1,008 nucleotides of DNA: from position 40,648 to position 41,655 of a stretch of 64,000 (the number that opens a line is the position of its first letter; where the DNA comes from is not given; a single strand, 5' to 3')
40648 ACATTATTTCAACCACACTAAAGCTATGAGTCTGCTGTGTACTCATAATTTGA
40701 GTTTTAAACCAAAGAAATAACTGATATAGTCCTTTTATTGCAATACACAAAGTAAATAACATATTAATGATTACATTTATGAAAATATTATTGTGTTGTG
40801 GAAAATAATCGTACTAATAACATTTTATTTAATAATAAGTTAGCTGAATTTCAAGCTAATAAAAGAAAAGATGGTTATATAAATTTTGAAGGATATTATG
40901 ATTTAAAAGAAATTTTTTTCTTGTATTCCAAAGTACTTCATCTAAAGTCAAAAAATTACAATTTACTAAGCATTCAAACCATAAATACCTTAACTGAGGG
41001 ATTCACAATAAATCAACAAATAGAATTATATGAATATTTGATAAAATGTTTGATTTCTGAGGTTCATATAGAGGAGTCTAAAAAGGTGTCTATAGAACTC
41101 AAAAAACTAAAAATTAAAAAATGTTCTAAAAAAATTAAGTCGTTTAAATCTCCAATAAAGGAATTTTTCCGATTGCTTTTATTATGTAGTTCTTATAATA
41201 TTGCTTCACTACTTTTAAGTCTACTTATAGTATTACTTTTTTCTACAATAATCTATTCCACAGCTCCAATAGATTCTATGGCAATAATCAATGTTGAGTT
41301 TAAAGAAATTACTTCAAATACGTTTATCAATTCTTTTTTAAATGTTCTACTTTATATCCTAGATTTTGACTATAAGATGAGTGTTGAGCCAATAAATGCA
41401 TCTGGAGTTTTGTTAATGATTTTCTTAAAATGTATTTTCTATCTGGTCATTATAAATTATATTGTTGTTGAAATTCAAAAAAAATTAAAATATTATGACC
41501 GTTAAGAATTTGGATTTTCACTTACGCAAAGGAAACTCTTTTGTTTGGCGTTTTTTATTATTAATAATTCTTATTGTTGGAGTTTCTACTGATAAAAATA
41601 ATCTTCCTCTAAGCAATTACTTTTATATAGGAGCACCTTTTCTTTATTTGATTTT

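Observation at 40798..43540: Island cargo: coupled channel-like protein, LytS-like kinase and receiver-only protein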

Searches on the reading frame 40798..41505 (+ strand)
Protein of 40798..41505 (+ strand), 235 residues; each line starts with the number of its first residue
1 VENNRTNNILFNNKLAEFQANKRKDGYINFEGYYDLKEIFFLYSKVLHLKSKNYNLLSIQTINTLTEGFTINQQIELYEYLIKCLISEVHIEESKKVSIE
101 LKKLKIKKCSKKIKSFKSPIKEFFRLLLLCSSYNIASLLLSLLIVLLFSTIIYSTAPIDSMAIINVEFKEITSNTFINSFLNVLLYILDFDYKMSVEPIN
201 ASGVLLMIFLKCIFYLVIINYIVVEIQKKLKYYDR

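Call 3: search_protein_families(library=pfam, proteins=[window:40798-41505:+], max_evalue=1)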
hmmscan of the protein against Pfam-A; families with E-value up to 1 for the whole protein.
window:40798-41505:+ (235 aa): 1 family
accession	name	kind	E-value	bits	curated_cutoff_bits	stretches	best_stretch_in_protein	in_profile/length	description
PF07415.16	Herpes_LMP2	-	0.63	9.2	25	1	129-188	341-400/497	Gammaherpesvirus latent membrane protein (LMP2) protein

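Call 4: search_protein_families(library=padloc, proteins=[window:40798-41505:+], max_evalue=1)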
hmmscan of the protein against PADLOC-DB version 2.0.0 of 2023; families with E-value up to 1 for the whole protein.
window:40798-41505:+ (235 aa): 0 families

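Call 6: search_protein_families(library=ncbifam, proteins=[window:40798-41505:+], max_evalue=1)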
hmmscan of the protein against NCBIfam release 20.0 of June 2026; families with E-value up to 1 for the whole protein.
window:40798-41505:+ (235 aa): 0 families

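Call 20: find_homologous_proteins(query=window:40798-41505:+, max_evalue=0.01)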
Query window:40798-41505:+ (235 aa): 2 proteins with E <= 0.01 among 997 candidates.
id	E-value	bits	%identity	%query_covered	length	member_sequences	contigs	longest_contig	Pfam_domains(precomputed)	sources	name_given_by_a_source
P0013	1.5e-139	481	100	100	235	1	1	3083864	-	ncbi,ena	-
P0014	3.9e-104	365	77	97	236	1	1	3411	-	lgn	-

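Call 41: find_homologous_proteins(query=A4, max_evalue=0.1)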
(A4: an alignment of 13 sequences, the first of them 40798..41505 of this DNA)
Query A4 (13 sequences) (235 aa, profile of the alignment): 11 proteins with E <= 0.1 among 8000 candidates.
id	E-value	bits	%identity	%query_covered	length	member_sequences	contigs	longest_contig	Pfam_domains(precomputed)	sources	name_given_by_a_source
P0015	3.4e-98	346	34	98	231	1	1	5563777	-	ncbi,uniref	ncbi:hypothetical protein [Kordia sp.]|uniref:hypothetical protein n=1 Tax=Kordia sp. TaxID=1965332 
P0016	5.9e-97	342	33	97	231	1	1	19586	-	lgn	-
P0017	4.2e-93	329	34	95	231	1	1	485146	-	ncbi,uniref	ncbi:hypothetical protein [Hyunsoonleella rubra]|uniref:Uncharacterized protein n=1 Tax=Hyunsoonleel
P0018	4.6e-87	309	40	98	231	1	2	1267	-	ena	-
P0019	2.5e-85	304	34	95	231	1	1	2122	-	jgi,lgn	jgi:hypothetical protein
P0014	4.1e-85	303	77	97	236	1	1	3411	-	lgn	-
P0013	4.7e-85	303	100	100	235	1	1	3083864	-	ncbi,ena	-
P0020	3.4e-75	270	39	96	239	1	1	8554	-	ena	-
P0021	3.5e-75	270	40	96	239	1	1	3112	-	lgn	-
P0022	3.8e-74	267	40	96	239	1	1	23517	-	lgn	-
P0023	6.6e-73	263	39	97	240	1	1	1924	-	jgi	jgi:hypothetical protein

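Call 49: predict_structure(alignment_id=A5)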
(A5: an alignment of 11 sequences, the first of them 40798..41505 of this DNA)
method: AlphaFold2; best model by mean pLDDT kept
length: 235 residues; sequences in the alignment: 11
mean_pLDDT: 81.6   pTM: 0.66
mean pLDDT of the five models: 81.6, 79.9, 76.8, 74.2, 71.7
residues with pLDDT >= 90: 41; 70-90: 170; 50-70: 20; < 50: 4
segments of 3 or more residues with pLDDT < 50: 232-235
pLDDT, mean of each block of 10 residues (from residue 1): 77 89 76 90 83 70 90 93 89 88 89 82 82 79 83 71 79 85 81 73 82 85 77 47
secondary structure, 60 per line:
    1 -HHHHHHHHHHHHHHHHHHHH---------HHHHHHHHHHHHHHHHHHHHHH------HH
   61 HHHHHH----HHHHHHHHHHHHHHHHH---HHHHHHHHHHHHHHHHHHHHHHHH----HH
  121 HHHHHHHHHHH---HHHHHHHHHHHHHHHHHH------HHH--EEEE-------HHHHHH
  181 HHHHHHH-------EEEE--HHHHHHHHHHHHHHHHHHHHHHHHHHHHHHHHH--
elements in order: H2-21 H31-52 H59-66 H71-87 H91-114 H119-131 H135-152 E164-167 H175-187 E195-198 H201-233

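Call 52: fold_search(model_id=the predicted structure, library=pdb)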
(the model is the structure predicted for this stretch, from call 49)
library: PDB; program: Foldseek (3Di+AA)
matches with E <= 10: 327; with E <= 0.001: 0
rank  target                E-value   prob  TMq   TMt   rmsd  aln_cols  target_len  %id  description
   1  4cb8                  3.6e-01  0.63  0.29  0.17   9.8       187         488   16  Structural and mutational analysis reveals that CTNNBL1 binds NLSs in a manner distinct from that of its closest armadil (released 2013-12-04)
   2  4u6u_D                5.3e-01  0.20  0.21  0.18  17.1       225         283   11  Crystal Structure of the Cog5-Cog7 complex from Kluyveromyces lactis (released 2014-10-22)
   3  9pff_O                8.2e-01  0.63  0.27  0.23  11.7       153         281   12  Min22bin20S complex (NSF-alphaSNAP-2:2 syntaxin-1a H3:SNAP-25 SN1), non-hydrolyzing, class 27 (released 2025-08-06)
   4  6y4l_A                9.5e-01  0.10  0.18  0.16  17.0       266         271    8  Crystal structure of human ER membrane protein complex subunits EMC2 and EMC9 (released 2020-05-27)
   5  5uwt_C                1.1e+00  0.30  0.31  0.10  11.9       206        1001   14  Crystal Structure of Hxk2 Peptide in complex with CRM1 K579A mutant-Ran-RanBP1 (released 2017-03-22)
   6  9e8g_Y                1.2e+00  0.21  0.24  0.16  13.8       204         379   11  Nub1/Fat10-processing human 26S proteasome bound to Txnl1 with Rpt5 at top of spiral staircase (released 2024-12-04)
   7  5dif_C                1.6e+00  0.30  0.33  0.10  11.9       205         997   14  Crystal Structure of CPEB4 NES Peptide in complex with CRM1-Ran-RanBP1 (released 2015-09-16)
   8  8zkr_B                1.6e+00  0.08  0.20  0.13  17.4       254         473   10  Structure of Polycystin-1/Polycystin-2 complex with phosphatidic acid bound (released 2025-05-21)
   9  2ifu_C                1.7e+00  0.23  0.20  0.17  13.8       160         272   11  Crystal Structure of a Gamma-SNAP from Danio rerio (released 2006-10-10)
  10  7w5m_A                1.7e+00  0.11  0.15  0.15  12.5       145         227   15  Crystal structure of AtNASP in complex of H3 alpha3 helix peptide (released 2022-05-18)
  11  4u6u_B                1.7e+00  0.09  0.18  0.17  16.4       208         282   13  Crystal Structure of the Cog5-Cog7 complex from Kluyveromyces lactis (released 2014-10-22)
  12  7n6g_1N               1.8e+00  0.28  0.19  0.03  13.5       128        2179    8  C1 of central pair (released 2022-05-18)
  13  5w4n_B                1.8e+00  0.14  0.21  0.18  13.0       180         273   12  Crystal structure of Streptococcus dysgalactiae SHP pheromone receptor Rgg2(C45S) (released 2017-10-25)
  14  5cwm                  1.8e+00  0.13  0.18  0.18  15.6       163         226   15  Crystal structure of de novo designed helical repeat protein DHR64 (released 2015-12-16)
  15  8f5p_D                1.9e+00  0.20  0.26  0.12  18.0       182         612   10  Structure of Leishmania tarentolae IFT-A (state 2) (released 2022-12-21)
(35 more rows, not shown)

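Call 55: search_solved_structures(query=A4, max_evalue=10, show_alignments=3)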
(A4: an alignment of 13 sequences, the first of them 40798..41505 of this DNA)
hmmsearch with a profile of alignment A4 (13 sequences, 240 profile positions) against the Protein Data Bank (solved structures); distinct sequences matched with E-value up to 10: 9.
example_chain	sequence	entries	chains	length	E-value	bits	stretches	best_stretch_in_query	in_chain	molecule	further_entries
8zq9_B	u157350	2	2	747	0.063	15.8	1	25-110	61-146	a protein | HNH nuclease domain-containing protein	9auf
8zdr_C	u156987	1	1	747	0.063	15.8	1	25-110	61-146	a protein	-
1h6u_A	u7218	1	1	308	0.082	15.4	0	163-209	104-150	INTERNALIN H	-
8w2s_A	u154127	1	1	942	0.096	15.2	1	25-110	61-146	HNH nuclease domain-containing protein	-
8w2z_A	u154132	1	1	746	0.099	15.1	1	25-110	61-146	HNH nuclease domain-containing protein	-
4fho_A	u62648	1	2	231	0.15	14.5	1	163-209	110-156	Internalin C2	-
2n00_A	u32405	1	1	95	0.18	14.2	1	55-123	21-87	Interferon-inducible protein AIM2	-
9v39_A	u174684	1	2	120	1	11.8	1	67-125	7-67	De novo designed serotonin binder SROb2_30, chain A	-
9hm0_a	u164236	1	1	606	2.7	10.4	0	62-114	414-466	ATPase expression protein 3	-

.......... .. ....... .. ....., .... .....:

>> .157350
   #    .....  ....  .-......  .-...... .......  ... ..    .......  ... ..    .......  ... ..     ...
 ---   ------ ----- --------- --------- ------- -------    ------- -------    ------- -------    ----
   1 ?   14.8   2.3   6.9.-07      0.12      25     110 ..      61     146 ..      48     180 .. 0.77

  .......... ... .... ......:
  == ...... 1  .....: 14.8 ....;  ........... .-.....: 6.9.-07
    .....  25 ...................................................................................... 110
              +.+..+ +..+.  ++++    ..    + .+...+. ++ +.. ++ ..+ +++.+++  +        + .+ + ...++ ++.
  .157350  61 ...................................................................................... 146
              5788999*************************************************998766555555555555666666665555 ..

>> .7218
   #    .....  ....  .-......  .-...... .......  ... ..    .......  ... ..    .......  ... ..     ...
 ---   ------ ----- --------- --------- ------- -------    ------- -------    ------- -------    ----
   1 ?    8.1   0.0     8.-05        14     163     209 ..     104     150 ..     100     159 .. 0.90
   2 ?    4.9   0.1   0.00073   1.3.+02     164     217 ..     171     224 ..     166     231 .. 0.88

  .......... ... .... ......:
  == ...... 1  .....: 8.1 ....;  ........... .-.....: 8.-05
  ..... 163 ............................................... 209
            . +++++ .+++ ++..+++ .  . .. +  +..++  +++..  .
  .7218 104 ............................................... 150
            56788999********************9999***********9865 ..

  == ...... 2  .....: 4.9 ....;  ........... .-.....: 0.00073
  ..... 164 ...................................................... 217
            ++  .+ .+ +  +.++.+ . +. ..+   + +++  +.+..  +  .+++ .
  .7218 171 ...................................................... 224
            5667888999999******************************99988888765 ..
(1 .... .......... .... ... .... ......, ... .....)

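Call 57: search_protein_representatives(alignment_id=A5)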
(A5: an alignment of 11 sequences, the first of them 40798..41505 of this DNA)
Query: 11 sequences, 234 profile positions. Proteins with E-value up to 0.001 (for the whole library): 278; up to 1e-10: 201; up to 1e-30: 12. The best 150 are listed.
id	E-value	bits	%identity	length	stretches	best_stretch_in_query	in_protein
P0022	1.3e-107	375.1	-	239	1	2-234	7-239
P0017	3.2e-102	357.5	-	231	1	4-234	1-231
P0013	4.1e-93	327.6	-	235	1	1-234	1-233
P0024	2.4e-71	256.4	-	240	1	4-234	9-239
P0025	2.9e-65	236.5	-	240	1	4-233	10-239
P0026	3.4e-64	233.0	-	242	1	4-234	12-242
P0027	1.1e-63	231.3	-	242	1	2-234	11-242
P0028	2.0e-62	227.2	-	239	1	3-233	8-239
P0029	7.3e-60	218.8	-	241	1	2-234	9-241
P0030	7.4e-44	166.4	-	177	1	2-141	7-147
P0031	7.4e-34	133.7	-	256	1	29-233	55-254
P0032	5.8e-31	124.2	-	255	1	26-234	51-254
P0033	3.7e-30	121.6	-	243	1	27-233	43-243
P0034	2.7e-29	118.8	-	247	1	8-229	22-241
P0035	5.3e-29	117.8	-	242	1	30-233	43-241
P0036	1.8e-28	116.0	-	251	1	21-233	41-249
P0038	5.3e-28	114.5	-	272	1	19-231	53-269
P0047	3.3e-25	105.4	-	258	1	27-233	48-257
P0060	3.1e-23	99.0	-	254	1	27-233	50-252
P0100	1.7e-18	83.4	-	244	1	6-230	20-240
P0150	9.5e-15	71.2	-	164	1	83-233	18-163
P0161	3.4e-14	69.3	-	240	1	17-232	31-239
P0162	3.5e-14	69.3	-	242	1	35-233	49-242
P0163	3.6e-14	69.3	-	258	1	26-232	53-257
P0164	4.1e-14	69.1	-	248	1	19-232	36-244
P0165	4.4e-14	69.0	-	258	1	29-230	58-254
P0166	4.7e-14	68.9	-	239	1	14-228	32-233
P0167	5.2e-14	68.7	-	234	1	14-232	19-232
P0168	5.6e-14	68.6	-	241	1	34-232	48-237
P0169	5.7e-14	68.6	-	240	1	29-232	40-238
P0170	6.4e-14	68.5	-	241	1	34-229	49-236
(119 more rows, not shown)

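Call 58: list_cluster_members(proteins=[P0031, P0032, P0033, P0034, P0036, P0038, P0047, P0060, P0100, P0150])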
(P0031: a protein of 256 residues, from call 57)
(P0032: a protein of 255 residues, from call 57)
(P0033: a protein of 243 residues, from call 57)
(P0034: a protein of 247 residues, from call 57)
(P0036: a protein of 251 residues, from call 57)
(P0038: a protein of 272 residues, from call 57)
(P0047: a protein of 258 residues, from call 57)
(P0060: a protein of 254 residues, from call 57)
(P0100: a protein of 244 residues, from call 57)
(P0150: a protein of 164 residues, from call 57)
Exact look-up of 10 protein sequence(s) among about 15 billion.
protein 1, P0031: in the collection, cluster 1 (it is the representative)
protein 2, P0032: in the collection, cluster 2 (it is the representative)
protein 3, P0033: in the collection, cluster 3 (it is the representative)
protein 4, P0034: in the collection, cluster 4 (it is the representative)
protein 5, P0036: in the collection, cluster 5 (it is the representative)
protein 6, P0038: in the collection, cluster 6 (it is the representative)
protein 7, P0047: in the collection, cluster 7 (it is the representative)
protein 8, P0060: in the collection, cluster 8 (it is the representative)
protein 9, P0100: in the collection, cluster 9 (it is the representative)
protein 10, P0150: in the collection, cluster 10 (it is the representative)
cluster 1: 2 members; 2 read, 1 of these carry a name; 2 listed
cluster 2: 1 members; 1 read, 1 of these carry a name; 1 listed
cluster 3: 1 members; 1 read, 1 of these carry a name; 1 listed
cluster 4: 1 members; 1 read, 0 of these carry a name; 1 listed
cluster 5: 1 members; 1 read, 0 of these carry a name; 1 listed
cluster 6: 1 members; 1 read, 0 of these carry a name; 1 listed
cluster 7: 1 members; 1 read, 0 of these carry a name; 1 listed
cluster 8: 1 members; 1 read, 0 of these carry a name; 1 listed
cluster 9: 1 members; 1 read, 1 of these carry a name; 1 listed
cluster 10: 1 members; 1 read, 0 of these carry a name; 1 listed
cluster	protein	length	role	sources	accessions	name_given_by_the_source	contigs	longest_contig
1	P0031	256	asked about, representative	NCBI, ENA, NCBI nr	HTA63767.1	MAG TPA: hypothetical protein VK835_14990 [Bacteroidia bacterium] | hypothetical protein [Bacteroidia bacterium]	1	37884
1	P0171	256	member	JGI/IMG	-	-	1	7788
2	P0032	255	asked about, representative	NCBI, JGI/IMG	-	hypothetical protein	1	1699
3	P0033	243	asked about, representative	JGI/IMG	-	hypothetical protein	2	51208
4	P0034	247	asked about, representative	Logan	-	-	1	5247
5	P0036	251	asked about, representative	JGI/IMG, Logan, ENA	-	-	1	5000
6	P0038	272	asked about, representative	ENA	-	-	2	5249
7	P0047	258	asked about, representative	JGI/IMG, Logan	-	-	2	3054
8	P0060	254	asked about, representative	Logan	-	-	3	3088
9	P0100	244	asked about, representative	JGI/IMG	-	hypothetical protein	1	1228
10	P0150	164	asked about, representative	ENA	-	-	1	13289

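Call 59: search_protein_families(library=pfam, proteins=[P0031, P0032, P0033, P0034, P0036, P0038, P0047, P0060, P0100, P0165], max_evalue=1)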
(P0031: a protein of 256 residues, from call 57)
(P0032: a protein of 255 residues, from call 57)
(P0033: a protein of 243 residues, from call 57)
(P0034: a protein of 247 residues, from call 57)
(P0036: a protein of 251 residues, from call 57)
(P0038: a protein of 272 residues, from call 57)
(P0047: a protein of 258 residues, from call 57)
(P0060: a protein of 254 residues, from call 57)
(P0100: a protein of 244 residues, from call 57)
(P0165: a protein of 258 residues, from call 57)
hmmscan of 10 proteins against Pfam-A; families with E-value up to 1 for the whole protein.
P0031 (256 aa): 0 families

P0032 (255 aa): 2 families
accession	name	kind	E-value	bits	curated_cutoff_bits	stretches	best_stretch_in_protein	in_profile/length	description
PF25830.1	Ig_NFAM1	-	0.061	14.1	27.2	1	91-133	25-67/105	NFAM1 immunoglobin domain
PF12853.12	NADH_u_ox_C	-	0.097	13.1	25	1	123-163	4-44/89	C-terminal of NADH-ubiquinone oxidoreductase 21 kDa subunit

P0033 (243 aa): 0 families

P0034 (247 aa): 2 families
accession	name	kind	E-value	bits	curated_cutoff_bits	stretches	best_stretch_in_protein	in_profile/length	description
PF09409.15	PUB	-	0.097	13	34.3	1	76-113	25-62/82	PUB domain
PF16992.11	RNA_pol_RpbG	-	0.26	11.8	27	1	17-103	25-115/119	DNA-directed RNA polymerase, subunit G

P0036 (251 aa): 0 families

P0038 (272 aa): 0 families

P0047 (258 aa): 0 families

P0060 (254 aa): 0 families

P0100 (244 aa): 0 families

P0165 (258 aa): 1 family
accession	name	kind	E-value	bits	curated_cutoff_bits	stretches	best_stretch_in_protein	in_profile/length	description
PF06237.18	SLC52_ribofla_tr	-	0.026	14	27.9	1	143-244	261-351/429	Solute carrier family 52, riboflavin transporter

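Call 60: find_encoding_contigs(protein=P0033, flank=8000, max_places=2)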
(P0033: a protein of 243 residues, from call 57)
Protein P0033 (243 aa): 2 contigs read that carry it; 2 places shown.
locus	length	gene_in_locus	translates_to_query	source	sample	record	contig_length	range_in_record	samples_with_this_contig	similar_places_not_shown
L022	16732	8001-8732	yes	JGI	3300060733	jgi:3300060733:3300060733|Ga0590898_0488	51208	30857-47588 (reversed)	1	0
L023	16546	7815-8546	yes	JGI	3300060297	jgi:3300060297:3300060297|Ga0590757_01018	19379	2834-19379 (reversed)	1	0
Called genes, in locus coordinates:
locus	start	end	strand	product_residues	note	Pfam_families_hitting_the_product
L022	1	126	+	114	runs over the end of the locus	-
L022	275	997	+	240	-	PF00072:Response_reg, PF04397:LytTR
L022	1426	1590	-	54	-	-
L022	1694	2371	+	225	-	-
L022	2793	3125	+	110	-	-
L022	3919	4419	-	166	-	PF11695:DUF3291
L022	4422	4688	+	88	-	-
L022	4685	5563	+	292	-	-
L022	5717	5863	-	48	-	-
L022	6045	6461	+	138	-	PF13560:HTH_31, PF01381:HTH_3, PF04545:Sigma70_r4 (faint), PF13443:HTH_26 (weak)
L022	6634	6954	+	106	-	-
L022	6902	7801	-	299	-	PF13020:NOV_C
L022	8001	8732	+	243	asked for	-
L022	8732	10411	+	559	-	-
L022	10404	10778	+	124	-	PF00072:Response_reg (weak)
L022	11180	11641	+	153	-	-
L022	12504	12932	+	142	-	-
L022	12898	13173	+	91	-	-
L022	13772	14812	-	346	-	PF03009:GDPD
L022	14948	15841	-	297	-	PF13620:CarboxypepD_reg, PF13715:CarbopepD_reg_2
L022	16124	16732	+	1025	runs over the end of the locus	PF00873:ACR_tran, PF03176:MMPL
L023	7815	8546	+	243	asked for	-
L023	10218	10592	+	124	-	PF00072:Response_reg (weak)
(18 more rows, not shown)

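Call 61: list_cluster_members(proteins=[P0170, P0169, P0168, P0167, P0166, P0165, P0164, P0163, P0162, P0161])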
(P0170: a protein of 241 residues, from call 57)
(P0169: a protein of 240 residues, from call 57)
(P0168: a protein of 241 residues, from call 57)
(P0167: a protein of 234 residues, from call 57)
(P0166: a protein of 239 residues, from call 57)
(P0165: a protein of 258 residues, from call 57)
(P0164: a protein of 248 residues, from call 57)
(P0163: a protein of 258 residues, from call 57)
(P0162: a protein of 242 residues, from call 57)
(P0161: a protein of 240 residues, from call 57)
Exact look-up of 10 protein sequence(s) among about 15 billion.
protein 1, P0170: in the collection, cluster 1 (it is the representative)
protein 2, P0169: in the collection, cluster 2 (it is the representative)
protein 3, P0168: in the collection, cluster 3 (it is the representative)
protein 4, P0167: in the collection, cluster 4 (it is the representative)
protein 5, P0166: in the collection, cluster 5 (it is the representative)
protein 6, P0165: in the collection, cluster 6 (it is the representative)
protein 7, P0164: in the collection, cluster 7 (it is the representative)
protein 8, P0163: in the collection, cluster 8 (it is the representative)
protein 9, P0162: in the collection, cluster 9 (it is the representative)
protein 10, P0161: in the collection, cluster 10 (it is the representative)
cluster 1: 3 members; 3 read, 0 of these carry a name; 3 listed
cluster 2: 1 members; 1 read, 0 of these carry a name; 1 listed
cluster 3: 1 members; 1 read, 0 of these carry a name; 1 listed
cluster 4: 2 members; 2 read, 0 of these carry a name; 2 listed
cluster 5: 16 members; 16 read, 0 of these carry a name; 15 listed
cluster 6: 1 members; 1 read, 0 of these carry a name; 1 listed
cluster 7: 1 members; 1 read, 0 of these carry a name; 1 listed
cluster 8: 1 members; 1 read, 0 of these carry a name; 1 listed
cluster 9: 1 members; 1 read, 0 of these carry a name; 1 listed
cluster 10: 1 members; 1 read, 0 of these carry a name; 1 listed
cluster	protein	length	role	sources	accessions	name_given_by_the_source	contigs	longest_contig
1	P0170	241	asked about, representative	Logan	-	-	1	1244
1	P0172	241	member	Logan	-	-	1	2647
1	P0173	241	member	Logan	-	-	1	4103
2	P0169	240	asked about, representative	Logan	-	-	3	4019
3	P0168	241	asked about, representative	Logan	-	-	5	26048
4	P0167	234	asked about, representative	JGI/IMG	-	-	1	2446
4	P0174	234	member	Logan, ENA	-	-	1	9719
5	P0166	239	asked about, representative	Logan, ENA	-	-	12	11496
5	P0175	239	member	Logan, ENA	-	-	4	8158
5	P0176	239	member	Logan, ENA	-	-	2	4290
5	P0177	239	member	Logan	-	-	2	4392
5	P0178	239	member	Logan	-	-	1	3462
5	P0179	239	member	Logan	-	-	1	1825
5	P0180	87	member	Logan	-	-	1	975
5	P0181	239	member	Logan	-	-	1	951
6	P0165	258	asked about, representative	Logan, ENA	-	-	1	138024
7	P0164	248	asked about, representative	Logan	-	-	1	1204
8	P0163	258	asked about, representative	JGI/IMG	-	-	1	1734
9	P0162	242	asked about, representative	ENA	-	-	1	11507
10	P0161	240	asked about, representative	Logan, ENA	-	-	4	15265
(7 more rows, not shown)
